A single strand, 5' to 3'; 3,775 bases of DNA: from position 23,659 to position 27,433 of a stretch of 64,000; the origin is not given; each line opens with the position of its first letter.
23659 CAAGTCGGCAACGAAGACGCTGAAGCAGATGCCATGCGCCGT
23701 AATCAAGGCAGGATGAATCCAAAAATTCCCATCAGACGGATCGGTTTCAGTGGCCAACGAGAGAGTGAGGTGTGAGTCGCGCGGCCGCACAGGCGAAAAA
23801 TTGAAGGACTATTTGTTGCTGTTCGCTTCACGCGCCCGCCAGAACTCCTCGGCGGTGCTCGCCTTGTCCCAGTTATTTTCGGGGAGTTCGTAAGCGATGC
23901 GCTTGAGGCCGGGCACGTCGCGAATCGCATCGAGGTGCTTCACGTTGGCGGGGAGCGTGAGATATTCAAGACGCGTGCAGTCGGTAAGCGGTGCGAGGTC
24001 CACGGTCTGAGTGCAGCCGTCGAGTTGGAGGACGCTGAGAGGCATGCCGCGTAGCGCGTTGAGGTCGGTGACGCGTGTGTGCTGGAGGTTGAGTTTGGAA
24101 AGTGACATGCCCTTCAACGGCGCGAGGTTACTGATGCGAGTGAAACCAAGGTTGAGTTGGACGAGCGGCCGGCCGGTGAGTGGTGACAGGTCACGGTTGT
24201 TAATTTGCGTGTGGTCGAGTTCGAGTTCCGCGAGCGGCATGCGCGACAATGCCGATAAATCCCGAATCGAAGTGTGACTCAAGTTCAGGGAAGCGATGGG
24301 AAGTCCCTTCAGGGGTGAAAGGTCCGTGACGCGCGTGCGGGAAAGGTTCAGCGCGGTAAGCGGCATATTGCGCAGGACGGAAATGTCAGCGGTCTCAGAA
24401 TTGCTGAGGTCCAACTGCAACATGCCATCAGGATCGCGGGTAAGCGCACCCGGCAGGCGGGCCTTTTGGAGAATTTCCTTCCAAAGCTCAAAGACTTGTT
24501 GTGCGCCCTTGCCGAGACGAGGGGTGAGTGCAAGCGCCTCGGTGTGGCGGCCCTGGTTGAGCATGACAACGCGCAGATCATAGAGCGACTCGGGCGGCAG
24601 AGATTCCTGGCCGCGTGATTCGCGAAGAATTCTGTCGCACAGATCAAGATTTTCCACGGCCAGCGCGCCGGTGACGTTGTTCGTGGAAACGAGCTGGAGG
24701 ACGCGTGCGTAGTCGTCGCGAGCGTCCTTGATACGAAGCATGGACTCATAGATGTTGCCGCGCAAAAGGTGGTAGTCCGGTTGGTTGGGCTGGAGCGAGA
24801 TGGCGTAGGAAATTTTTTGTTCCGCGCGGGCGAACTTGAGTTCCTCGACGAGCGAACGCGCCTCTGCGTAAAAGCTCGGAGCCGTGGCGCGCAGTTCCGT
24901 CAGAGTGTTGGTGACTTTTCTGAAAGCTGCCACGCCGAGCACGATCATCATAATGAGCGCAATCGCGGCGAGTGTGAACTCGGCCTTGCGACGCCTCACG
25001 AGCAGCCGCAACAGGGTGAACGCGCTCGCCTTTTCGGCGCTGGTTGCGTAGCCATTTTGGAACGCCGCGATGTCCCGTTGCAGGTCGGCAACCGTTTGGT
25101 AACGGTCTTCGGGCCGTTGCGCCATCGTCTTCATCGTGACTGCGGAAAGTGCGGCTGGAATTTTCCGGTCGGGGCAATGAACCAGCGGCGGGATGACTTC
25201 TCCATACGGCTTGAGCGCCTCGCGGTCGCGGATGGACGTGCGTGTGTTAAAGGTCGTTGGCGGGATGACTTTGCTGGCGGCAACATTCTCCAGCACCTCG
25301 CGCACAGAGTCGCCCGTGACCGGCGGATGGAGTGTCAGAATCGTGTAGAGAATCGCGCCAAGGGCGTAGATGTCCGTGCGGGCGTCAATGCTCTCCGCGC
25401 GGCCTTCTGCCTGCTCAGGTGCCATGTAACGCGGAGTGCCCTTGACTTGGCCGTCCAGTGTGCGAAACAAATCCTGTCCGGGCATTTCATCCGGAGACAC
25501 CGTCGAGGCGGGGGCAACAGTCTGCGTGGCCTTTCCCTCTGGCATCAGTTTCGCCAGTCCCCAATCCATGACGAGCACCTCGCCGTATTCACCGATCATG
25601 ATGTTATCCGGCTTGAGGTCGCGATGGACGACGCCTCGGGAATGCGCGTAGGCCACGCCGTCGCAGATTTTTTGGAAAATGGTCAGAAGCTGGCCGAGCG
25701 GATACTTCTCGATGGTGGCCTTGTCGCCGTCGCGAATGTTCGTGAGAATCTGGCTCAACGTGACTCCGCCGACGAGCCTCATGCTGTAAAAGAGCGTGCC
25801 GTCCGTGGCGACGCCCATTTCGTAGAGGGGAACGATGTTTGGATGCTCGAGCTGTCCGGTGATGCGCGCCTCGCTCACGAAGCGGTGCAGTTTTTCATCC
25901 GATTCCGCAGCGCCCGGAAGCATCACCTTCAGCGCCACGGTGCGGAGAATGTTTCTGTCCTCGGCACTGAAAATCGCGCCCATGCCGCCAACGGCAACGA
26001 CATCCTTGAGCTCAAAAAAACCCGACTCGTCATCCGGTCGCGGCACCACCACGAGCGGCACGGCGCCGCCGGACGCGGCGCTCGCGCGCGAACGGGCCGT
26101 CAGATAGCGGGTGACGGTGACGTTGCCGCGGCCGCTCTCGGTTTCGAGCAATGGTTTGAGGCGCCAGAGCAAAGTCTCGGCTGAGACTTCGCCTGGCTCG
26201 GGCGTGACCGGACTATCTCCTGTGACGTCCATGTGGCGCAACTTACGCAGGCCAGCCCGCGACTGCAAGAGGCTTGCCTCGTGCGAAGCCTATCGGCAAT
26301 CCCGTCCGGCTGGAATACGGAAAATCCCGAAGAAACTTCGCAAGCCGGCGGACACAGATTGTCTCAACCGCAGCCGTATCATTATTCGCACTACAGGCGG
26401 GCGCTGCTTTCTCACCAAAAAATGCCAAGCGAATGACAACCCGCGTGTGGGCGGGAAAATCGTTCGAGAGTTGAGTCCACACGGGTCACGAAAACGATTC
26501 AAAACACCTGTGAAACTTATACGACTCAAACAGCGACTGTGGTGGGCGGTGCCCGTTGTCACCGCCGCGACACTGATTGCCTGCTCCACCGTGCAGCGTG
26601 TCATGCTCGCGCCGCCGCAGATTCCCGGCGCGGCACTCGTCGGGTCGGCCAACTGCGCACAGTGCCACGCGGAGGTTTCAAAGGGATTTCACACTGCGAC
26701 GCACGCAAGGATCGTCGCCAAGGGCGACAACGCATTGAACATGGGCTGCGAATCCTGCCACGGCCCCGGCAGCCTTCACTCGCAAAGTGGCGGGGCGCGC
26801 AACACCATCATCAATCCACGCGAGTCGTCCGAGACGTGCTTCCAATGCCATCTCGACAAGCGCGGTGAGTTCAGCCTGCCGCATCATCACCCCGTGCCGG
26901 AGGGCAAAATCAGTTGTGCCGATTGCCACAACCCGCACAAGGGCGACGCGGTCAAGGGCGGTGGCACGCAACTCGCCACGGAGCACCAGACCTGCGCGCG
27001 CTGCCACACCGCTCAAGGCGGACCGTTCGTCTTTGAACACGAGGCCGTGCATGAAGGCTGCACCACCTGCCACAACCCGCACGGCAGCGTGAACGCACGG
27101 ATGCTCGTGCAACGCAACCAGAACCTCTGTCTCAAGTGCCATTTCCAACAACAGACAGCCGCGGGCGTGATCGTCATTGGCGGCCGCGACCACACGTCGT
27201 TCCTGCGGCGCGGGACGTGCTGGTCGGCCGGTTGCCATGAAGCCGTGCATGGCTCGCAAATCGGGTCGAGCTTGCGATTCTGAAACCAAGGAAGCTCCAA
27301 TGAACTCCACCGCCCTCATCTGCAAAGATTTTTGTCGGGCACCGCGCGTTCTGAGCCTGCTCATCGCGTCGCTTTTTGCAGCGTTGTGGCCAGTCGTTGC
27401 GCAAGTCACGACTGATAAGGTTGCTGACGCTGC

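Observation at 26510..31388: Four-gene porin-cytochrome module with the parts list of an extracellular electron-transfer (Mtr/Mto/Pcc-type) conduit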

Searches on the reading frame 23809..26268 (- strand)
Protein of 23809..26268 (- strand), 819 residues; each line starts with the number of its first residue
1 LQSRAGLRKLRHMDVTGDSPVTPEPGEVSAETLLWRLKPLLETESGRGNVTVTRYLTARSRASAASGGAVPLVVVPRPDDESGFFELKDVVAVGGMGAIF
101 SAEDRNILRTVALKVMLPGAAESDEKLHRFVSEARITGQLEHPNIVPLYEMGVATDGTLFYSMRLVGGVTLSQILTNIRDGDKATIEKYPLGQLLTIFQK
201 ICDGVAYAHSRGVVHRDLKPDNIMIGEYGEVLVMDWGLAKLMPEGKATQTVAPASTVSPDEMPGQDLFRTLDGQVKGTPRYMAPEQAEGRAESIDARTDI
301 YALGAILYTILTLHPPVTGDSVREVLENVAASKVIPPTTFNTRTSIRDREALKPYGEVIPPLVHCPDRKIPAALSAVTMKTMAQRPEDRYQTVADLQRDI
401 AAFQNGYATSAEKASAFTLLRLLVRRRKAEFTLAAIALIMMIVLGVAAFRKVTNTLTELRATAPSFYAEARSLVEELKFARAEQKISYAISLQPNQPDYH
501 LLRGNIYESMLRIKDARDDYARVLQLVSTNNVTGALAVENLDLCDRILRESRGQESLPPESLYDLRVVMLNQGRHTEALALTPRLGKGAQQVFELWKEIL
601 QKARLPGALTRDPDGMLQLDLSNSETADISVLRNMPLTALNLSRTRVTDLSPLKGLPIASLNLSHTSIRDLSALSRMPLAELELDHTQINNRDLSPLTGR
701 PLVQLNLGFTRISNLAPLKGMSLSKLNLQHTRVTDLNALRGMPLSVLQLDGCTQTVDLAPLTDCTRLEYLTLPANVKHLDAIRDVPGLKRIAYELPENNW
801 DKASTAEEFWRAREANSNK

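Call 37: search_protein_families(library=pfam, proteins=[window:23809-26268:-], max_evalue=0.001)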
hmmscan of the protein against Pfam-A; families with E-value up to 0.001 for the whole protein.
window:23809-26268:- (819 aa): 6 families
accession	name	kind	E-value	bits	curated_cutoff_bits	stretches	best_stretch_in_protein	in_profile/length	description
PF00069.31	Pkinase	-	6.4e-35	121.2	31.7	1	88-332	4-212/263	Protein kinase domain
PF07714.23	PK_Tyr_Ser-Thr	-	2.7e-22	79.8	23.1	1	88-336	4-224/258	Protein tyrosine and serine/threonine kinase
PF12799.13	LRR_4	-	2.5e-07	31.2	27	0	702-740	3-43/44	Leucine Rich repeats (2 copies)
PF14531.12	Kinase-like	-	0.00015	21.5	25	0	205-319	158-253/289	Kinase-like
PF01636.29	APH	-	0.00022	21.5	23.2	0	208-243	165-201/239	Phosphotransferase enzyme family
PF07719.23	TPR_2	-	0.00028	21.2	27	0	497-528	1-32/34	Tetratricopeptide repeat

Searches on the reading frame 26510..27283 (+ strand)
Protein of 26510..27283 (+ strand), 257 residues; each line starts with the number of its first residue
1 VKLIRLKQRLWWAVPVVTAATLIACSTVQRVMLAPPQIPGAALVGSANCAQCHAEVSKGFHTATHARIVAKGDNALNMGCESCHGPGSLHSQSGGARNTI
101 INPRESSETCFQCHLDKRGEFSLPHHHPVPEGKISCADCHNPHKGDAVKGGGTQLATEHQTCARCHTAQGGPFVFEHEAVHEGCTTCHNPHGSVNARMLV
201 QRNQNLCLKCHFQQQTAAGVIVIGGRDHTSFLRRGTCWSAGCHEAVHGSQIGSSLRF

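Call 4: search_protein_families(library=pfam, proteins=[window:26510-27283:+], max_evalue=1)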
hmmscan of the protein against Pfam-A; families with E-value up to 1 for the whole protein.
window:26510-27283:+ (257 aa): 7 families
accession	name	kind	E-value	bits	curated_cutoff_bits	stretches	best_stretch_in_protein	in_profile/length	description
PF09699.15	Paired_CXXCH_1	-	1.1e-19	70.3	20.6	3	177-213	1-38/41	Doubled CXXCH motif (Paired_CXXCH_1)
PF14522.11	Cytochrome_C7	-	1.9e-08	34.5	24.8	4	76-141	12-67/67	Cytochrome c7 and related cytochrome c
PF14537.11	Cytochrom_c3_2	-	1.3e-07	32.4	25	3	76-167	5-79/79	Cytochrome c3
PF22113.1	Mtrc-MtrF_II-IV_dom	-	3.1e-07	30.5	30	4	46-88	120-167/176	Outer membrane cytochrome MtrC/MtrF-like, domains II/IV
PF13435.11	Cytochrome_C554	-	0.0012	20.1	20.8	2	105-140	46-83/84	Cytochrome c554 and c-prime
PF22678.1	Cytochrom_c_NrfB-like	-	0.019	15.9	27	1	78-144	29-69/89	Cytochrome c-type protein NrfB-like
PF07282.18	Cas12f1-like_TNB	-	0.038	14.6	26.3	1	99-146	20-53/60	Cas12f1-like, TNB domain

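Call 5: search_protein_families(library=ncbifam, proteins=[window:26510-27283:+], max_evalue=1)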
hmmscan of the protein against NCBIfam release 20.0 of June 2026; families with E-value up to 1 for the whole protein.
window:26510-27283:+ (257 aa): 11 families
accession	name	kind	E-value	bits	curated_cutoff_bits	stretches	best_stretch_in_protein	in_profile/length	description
NF041028.1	decahem_GSU2203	exception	1.4e-49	169.1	325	2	105-254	146-306/317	GSU2203 family decaheme c-type cytochrome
TIGR03508.1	decahem_SO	subfamily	2.2e-46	158.4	192.2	2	102-251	112-256/258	DmsE family decaheme c-type cytochrome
TIGR01905.1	paired_CXXCH_1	subfamily_domain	2.2e-13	49.9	25.2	2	177-213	1-38/41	doubled CXXCH domain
NF041198.1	UshA_like_PCGU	equivalog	3.5e-08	32.5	275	2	48-118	444-512/519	UshA-like (seleno)protein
TIGR03153.1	cytochr_NrfH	equivalog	9.3e-06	25.7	134.2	2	104-144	25-63/138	cytochrome c nitrite reductase small subunit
NF045722.1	c3_cytochr_TmcA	equivalog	0.0043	16.9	114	2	160-216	58-115/125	acidic tetraheme cytochrome c3 TmcA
NF040886.1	cyt_C_like_Sec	equivalog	0.0058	15.3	250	1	46-115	45-112/423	multiheme c-type cytochrome (seleno)protein ExtKL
NF011386.0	PRK14811.1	equivalog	0.048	12.9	414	1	146-214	200-265/269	DNA-formamidopyrimidine glycosylase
NF043010.1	Cyt554_Nsmonas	equivalog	0.22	10.9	400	1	48-89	82-120/238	cytochrome c-550 CycA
NF047727.1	4hemeCytCCctA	equivalog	0.31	11.2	180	1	78-167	38-105/109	tetraheme c-type cytochrome CctA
TIGR04315.1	octaheme_Shew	subfamily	0.5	9.3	375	2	48-115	189-251/440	tetrathionate reductase family octaheme c-type cytochrome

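Call 12: search_solved_structures(query=window:26510-27283:+, max_evalue=0.01, show_alignments=2)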
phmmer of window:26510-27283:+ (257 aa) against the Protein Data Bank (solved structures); distinct sequences matched with E-value up to 0.01: 3.
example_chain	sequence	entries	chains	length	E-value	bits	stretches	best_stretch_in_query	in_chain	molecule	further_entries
6r2q_A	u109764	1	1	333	8.2e-29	104.3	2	96-250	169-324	Cystathionine beta-synthase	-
6qvm_A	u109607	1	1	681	1.1e-06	31.7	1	48-115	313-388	Multiheme cytochrome cf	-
6i5b_A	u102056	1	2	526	5e-06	29.6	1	47-119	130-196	Uncharacterized protein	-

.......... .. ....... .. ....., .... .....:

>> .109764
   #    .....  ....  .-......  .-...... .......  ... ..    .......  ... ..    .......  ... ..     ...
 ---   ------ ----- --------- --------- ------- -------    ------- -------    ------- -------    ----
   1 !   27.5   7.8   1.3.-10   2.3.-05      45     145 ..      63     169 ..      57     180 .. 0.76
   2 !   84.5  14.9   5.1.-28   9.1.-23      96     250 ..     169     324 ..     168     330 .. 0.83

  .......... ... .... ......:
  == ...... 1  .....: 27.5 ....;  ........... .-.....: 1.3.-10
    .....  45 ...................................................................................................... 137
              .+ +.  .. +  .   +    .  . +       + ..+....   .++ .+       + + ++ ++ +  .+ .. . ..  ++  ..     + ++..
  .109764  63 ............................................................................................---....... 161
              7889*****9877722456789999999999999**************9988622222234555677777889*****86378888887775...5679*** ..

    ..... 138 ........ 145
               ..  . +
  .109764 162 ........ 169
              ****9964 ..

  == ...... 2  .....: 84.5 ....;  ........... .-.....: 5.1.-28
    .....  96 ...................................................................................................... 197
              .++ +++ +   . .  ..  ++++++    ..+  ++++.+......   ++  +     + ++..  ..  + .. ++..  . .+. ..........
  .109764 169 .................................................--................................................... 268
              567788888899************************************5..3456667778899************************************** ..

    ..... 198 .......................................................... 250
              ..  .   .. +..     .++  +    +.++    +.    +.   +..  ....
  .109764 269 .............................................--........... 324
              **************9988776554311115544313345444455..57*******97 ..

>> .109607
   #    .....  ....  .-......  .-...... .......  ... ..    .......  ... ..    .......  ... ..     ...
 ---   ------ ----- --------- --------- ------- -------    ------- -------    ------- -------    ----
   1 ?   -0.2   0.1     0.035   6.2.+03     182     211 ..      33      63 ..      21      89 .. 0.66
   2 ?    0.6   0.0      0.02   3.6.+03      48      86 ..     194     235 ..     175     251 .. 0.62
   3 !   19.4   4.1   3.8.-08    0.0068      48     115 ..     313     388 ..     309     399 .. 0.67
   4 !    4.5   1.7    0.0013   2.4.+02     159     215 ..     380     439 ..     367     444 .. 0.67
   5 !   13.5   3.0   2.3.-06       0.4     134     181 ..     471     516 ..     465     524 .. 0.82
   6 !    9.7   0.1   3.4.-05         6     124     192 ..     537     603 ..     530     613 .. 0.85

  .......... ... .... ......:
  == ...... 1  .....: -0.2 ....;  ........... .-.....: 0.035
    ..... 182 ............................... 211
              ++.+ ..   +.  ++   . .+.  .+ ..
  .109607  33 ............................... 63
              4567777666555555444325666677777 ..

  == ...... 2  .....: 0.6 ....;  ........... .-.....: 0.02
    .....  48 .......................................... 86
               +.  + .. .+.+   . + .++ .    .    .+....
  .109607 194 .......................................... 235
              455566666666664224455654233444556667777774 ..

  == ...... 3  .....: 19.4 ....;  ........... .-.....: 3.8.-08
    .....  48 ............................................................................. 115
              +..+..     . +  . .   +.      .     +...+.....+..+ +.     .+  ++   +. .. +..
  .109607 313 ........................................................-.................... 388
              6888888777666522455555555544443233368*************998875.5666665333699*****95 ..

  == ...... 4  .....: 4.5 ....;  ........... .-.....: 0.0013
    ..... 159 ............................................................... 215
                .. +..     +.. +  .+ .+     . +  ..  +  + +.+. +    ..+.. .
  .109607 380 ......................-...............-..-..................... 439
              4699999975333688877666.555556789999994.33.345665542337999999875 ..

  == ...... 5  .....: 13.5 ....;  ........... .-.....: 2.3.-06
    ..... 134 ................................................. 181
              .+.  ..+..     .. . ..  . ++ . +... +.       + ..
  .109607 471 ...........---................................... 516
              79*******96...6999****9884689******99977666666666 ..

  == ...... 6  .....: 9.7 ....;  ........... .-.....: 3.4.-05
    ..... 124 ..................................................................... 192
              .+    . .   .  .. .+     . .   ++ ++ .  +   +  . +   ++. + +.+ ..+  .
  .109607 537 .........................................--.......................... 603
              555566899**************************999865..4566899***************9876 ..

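Call 56: list_cluster_members(proteins=[P0001, P0121, window:26510-27283:+, window:26549-27283:+, window:29503-29838:+])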
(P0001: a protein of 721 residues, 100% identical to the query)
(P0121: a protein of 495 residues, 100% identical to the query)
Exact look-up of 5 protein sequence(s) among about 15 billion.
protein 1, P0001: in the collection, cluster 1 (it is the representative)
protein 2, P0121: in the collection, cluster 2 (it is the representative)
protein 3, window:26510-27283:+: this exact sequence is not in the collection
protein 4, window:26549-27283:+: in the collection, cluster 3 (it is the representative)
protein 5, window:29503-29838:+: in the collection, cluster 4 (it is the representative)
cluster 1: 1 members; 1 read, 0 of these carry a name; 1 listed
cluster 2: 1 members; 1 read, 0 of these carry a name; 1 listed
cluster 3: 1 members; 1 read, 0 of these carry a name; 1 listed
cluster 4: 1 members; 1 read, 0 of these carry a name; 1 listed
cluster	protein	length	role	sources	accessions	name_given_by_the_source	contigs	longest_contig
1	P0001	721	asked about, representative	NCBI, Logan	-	-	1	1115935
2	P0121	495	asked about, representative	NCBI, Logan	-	-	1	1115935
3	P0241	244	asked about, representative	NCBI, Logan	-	-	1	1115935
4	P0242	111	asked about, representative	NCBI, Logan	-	-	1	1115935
